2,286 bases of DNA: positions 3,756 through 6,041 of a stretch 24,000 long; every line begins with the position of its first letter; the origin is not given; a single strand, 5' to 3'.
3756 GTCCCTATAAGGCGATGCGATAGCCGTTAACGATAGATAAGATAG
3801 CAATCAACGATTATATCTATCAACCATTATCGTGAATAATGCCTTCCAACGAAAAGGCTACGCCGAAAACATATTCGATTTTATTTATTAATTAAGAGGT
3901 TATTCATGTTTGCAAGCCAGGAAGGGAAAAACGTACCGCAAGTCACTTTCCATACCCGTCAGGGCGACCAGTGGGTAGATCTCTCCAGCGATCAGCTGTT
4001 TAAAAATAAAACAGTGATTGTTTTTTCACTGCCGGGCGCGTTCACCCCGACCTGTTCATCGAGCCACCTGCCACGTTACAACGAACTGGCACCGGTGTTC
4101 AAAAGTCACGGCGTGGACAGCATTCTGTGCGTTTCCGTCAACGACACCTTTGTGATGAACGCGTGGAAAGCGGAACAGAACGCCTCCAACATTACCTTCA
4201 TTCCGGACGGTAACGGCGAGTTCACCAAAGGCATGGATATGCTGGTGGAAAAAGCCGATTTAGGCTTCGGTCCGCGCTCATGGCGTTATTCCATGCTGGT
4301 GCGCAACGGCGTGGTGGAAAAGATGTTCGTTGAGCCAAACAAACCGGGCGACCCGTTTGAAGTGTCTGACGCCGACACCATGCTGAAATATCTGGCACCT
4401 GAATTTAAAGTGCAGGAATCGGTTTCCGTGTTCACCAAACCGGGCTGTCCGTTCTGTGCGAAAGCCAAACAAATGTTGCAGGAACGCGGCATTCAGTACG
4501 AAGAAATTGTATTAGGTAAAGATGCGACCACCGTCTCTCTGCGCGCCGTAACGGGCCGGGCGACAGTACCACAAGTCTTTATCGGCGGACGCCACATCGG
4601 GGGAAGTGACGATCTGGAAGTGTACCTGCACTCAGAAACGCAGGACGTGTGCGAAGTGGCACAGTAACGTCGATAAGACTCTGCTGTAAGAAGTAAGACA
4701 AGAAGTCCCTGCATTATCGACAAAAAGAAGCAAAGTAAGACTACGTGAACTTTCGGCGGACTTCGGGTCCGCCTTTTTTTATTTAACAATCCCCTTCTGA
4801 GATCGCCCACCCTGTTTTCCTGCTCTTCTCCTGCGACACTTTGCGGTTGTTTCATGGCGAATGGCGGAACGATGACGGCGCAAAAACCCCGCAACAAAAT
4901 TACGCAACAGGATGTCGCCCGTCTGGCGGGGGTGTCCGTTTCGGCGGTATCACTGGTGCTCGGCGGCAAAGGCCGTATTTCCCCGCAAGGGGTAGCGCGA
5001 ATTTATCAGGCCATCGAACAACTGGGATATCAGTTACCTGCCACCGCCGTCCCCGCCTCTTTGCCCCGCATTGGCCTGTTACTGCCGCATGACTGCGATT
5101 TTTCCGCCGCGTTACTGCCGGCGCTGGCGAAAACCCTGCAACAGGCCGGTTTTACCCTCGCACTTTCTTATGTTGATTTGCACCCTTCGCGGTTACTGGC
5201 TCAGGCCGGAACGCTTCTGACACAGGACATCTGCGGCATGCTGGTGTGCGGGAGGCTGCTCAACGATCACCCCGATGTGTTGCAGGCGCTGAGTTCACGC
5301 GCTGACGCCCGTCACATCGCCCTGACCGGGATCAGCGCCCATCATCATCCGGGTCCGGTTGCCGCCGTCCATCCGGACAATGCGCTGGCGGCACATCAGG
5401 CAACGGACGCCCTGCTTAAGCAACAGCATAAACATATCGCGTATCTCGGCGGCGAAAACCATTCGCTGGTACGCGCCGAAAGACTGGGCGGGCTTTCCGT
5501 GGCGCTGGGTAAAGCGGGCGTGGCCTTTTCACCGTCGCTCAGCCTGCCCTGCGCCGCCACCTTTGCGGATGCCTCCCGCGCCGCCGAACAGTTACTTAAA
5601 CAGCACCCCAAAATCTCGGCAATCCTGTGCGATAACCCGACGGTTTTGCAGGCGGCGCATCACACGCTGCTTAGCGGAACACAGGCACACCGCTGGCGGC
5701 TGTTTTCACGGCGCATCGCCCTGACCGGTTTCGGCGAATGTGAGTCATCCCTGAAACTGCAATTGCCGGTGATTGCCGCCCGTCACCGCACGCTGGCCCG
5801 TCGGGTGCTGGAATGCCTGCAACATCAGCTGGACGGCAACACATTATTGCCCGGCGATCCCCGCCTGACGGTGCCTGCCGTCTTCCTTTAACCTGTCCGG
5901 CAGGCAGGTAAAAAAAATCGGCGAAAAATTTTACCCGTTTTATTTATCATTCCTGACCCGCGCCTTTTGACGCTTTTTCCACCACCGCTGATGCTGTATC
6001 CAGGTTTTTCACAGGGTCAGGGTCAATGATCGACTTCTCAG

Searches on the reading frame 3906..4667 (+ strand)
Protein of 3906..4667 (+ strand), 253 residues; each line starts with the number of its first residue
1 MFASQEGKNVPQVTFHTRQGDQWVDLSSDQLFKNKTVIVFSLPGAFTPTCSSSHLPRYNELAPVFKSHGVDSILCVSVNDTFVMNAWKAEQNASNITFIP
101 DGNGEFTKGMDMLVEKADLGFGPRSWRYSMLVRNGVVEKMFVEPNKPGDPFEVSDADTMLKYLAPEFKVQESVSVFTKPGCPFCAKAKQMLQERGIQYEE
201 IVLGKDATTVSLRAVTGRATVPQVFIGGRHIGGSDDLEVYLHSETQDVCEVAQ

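Call 6: search_protein_families(library=pfam, proteins=[window:3906-4667:+])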
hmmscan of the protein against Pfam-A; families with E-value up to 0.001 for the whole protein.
window:3906-4667:+ (253 aa): 5 families
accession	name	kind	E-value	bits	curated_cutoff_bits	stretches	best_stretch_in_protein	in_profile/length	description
PF08534.16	Redoxin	-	2.4e-33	115.5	26.6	1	5-160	1-148/148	Redoxin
PF00462.30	Glutaredoxin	-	4.2e-20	72.1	22.9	1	173-231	1-60/60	Glutaredoxin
PF00578.27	AhpC-TSA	-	1.9e-11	44.4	26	1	7-122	2-105/124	AhpC/TSA family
PF13417.12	GST_N_3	-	2.6e-09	37.7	22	1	176-243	2-69/75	Glutathione S-transferase, N-terminal domain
PF13409.12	GST_N_2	-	4.3e-07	30.9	25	1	181-242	2-68/70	Glutathione S-transferase, N-terminal domain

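Call 13: find_encoding_contigs(protein=window:3906-4667:+, flank=3000, max_places=6)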
Protein window:3906-4667:+ (253 aa): 6 contigs read that carry it; 4 places shown.
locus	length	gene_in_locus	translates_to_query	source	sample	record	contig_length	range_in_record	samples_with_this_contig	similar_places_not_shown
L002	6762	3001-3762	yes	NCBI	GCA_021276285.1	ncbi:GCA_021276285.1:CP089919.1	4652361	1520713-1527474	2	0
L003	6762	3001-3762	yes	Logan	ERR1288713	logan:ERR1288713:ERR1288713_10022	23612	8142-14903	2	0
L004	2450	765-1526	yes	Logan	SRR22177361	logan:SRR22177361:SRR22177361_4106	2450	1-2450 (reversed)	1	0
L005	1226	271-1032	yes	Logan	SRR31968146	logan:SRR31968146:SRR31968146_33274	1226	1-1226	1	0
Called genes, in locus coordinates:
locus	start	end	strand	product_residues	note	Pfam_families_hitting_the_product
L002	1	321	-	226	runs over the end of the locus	PF00440:TetR_N, PF21943:TetR_C_46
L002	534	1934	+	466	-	PF03486:HI0933_like (faint), PF07992:Pyr_redox_2, PF12831:FAD_oxidored (weak), PF13450:NAD_binding_8 (weak), PF13738:Pyr_redox_3 (faint), PF00070:Pyr_redox, PF02852:Pyr_redox_dim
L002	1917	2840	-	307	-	PF00126:HTH_1, PF03466:LysR_substrate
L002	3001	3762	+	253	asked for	PF00578:AhpC-TSA, PF08534:Redoxin, PF00462:Glutaredoxin, PF13409:GST_N_2 (weak), PF13417:GST_N_3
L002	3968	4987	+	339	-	PF00356:LacI, PF00532:Peripla_BP_1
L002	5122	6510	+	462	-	PF01546:Peptidase_M20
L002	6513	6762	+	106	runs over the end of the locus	PF25554:PTS_EIIB_BC_N (weak), PF02302:PTS_IIB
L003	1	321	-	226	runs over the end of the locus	PF00440:TetR_N, PF21943:TetR_C_46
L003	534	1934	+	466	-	PF03486:HI0933_like (faint), PF07992:Pyr_redox_2, PF12831:FAD_oxidored (weak), PF13450:NAD_binding_8 (weak), PF13738:Pyr_redox_3 (faint), PF00070:Pyr_redox, PF02852:Pyr_redox_dim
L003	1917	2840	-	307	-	PF00126:HTH_1, PF03466:LysR_substrate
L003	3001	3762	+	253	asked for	PF00578:AhpC-TSA, PF08534:Redoxin, PF00462:Glutaredoxin, PF13409:GST_N_2 (weak), PF13417:GST_N_3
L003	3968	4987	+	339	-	PF00356:LacI, PF00532:Peripla_BP_1, PF13377:Peripla_BP_3 (weak)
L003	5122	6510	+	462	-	PF01546:Peptidase_M20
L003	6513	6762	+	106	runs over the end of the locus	PF25554:PTS_EIIB_BC_N (weak), PF02302:PTS_IIB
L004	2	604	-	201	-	?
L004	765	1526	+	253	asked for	PF00578:AhpC-TSA, PF08534:Redoxin, PF00462:Glutaredoxin, PF13409:GST_N_2 (weak), PF13417:GST_N_3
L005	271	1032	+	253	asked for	PF00578:AhpC-TSA, PF08534:Redoxin, PF00462:Glutaredoxin, PF13409:GST_N_2 (weak), PF13417:GST_N_3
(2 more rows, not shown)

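Call 16: find_related_loci(query=window:3906-4667:+, collection=genome_contigs, flank=2500)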
Query window:3906-4667:+ (253 aa) in genome_contigs; peptide patterns used: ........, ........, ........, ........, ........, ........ (x = any residue, [..] = any of these).
599 stretches matched a pattern (row limit reached: there are more); 594 encode a relative of the query (tblastn E <= 1e-3); the best 80 are kept; 80 distinct loci.
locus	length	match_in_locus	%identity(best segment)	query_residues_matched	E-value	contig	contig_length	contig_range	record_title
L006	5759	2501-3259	98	1-253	1e-172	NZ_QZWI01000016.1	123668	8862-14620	Rahnella bruchi strain DSM 27398 contig_0016, whole genome shotgun sequence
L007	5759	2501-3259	97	1-253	2e-171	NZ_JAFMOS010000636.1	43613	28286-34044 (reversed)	Rahnella perminowiae strain SL6 NODE_11_length_43613_cov_34.120889, whole genome shotgun sequence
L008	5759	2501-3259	95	1-253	8e-169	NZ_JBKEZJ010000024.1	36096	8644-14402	Rahnella sp. S5-11 24, whole genome shotgun sequence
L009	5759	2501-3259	94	1-253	7e-168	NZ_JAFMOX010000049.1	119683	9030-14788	Rahnella rivi strain FC061912-K NODE_19_length_119683_cov_97.088076, whole genome shotgun sequence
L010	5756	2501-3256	93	1-253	8e-163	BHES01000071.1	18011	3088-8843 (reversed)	Enterobacterales bacterium AwEntero DNA, sequence071, whole genome shotgun sequence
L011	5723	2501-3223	93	1-241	1e-156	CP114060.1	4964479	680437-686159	Rouxiella badensis strain DSM 100043 chromosome, complete genome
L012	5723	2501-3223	93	1-241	5e-156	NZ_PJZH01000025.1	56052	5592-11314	Chimaeribacter coloradensis strain 2016-Iso4 NODE_25_length_56052_cov_45.7391_ID_5253, whole genome shotgun sequence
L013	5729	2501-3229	92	1-243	2e-155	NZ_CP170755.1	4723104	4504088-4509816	Yersinia sp. HM-2024 strain NZRM4767 chromosome, complete genome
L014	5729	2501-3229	91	1-243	5e-155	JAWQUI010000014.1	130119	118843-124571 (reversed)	Pseudomonas lundensis strain I31 NODE_14_length_130119_cov_367.934560, whole genome shotgun sequence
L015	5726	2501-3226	90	1-242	6e-155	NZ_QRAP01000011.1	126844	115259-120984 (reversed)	Enterobacillus tribolii strain DSM 103736 Ga0215724_111, whole genome shotgun sequence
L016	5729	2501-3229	91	1-243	2e-154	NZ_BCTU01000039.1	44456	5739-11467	Serratia plymuthica NBRC 102599, whole genome shotgun sequence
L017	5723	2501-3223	92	1-241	1e-154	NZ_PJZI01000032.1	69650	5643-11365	Chimaeribacter arupi strain 2016-Iso3 NODE_32_length_69650_cov_24.0051_ID_7612, whole genome shotgun sequence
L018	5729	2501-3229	90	1-243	4e-154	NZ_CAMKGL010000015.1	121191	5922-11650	Serratia quinivorans isolate 6bc90734-a76c-11e8-a962-3c4a9275d6c8 ERS2677028SCcontig000015, whole genome shotgun sequenc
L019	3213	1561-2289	90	1-243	5e-161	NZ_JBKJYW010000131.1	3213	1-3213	MAG: Serratia sp. (in: enterobacteria) isolate swi_bin.219 k127_1976050, whole genome shotgun sequence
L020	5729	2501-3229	89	1-243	3e-153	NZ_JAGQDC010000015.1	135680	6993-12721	Serratia silvae strain Arafor3 NODE_15_covk_46.810675_covr_98.34407, whole genome shotgun sequence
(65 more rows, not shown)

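Call 58: search_protein_families(library=ncbifam, proteins=[window:3906-4667:+], max_evalue=1e-10)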
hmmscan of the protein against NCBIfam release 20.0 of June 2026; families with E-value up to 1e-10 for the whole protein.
window:3906-4667:+ (253 aa): 7 families
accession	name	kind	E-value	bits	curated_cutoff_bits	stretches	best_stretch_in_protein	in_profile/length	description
TIGR02190.1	GlrX-dom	hypoth_equivalog_domain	2.8e-40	136.1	99.3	1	164-241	1-78/79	glutaredoxin-family domain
TIGR02181.1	GRX_bact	equivalog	1e-19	70.5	90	1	173-238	1-68/80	glutaredoxin 3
NF007923.0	PRK10638.1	equivalog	3e-18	65.7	129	1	172-238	3-70/83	glutaredoxin 3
TIGR02180.1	GRX_euk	equivalog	6.3e-16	58.4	87.25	1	173-243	1-77/84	glutaredoxin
TIGR02196.1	GlrX_YruB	hypoth_equivalog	1.3e-11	44.8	88.55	1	173-233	2-63/74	glutaredoxin-like protein, YruB-family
NF041212.1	Uxx_star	subfamily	1.7e-11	44.2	66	1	173-228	1-58/70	Uxx-star family glutaredoxin-like (seleno)protein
NF045501.1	HUGP_GUXX-star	exception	4.3e-11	42.8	325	1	169-227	163-223/236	HUGP/GUXX-star fusion selenoprotein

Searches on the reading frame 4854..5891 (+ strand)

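Call 6: search_protein_families(library=pfam, proteins=[window:4854-5891:+])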
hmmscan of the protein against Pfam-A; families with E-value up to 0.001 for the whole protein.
window:4854-5891:+ (345 aa): 4 families
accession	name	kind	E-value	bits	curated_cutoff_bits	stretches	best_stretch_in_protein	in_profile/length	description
PF00532.27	Peripla_BP_1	-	6.4e-19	68.9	22.2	1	72-274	3-204/281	Periplasmic binding proteins and sugar binding domain of LacI family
PF00356.27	LacI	-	2.1e-12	47.1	27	1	19-60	3-44/46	Bacterial regulatory proteins, lacI family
PF13377.12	Peripla_BP_3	-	1.3e-05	25.8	26.5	1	185-330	2-149/167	Periplasmic binding protein-like domain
PF13560.12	HTH_31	-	0.0004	21.1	27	0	13-53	12-53/64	Helix-turn-helix domain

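Call 58: search_protein_families(library=ncbifam, proteins=[window:4854-5891:+], max_evalue=1e-10)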
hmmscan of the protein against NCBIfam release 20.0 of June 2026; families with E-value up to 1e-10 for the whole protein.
window:4854-5891:+ (345 aa): 13 families
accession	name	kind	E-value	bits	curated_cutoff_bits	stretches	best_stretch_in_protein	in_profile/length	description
NF007449.0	PRK10014.1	subfamily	1.2e-53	182.4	310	1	14-322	5-318/342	Mal regulon transcriptional regulator MalI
NF052440.1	TransRegGNTRPSEAE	equivalog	6.4e-18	64.9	400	1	14-330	4-315/333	HTH-type transcriptional regulator GntR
NF008452.0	PRK11303.1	equivalog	1.1e-17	64.3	385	1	18-328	3-310/332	catabolite repressor/activator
TIGR02417.1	fruct_sucro_rep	subfamily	2.9e-17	62.9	389.55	1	19-335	3-316/327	D-fructose-responsive transcription factor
TIGR01481.1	ccpA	equivalog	3.4e-17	62.9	442.35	1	15-261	2-245/330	catabolite control protein A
NF007743.0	PRK10423.1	equivalog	1.3e-16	60.6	531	1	17-273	3-258/330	ribose operon transcriptional repressor RbsR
NF008269.0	PRK11041.1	equivalog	5.4e-16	58.5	436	1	8-264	2-256/342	DNA-binding transcriptional regulator CytR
NF007706.0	PRK10401.1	equivalog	9.2e-13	48.2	555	1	16-268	2-252/346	HTH-type transcriptional regulator GalS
NF047341.1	lactose_RbsR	equivalog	9.6e-13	48.1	382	1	14-251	1-236/331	ribose utilization transcriptional repressor RbsR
NF047913.1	TransRegIdnR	equivalog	1.7e-12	47.3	500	1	14-299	4-280/331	DNA-binding transcriptional regulator IdnR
NF007979.0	PRK10703.1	equivalog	9.2e-12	44.7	501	1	17-263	3-249/341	HTH-type transcriptional repressor PurR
NF007075.0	PRK09526.1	subfamily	1.3e-11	44.1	340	1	14-262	4-249/358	LacI family DNA-binding transcriptional regulator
NF008002.0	PRK10727.1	equivalog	1.6e-11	43.9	557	1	17-268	3-252/341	HTH-type transcriptional regulator GalR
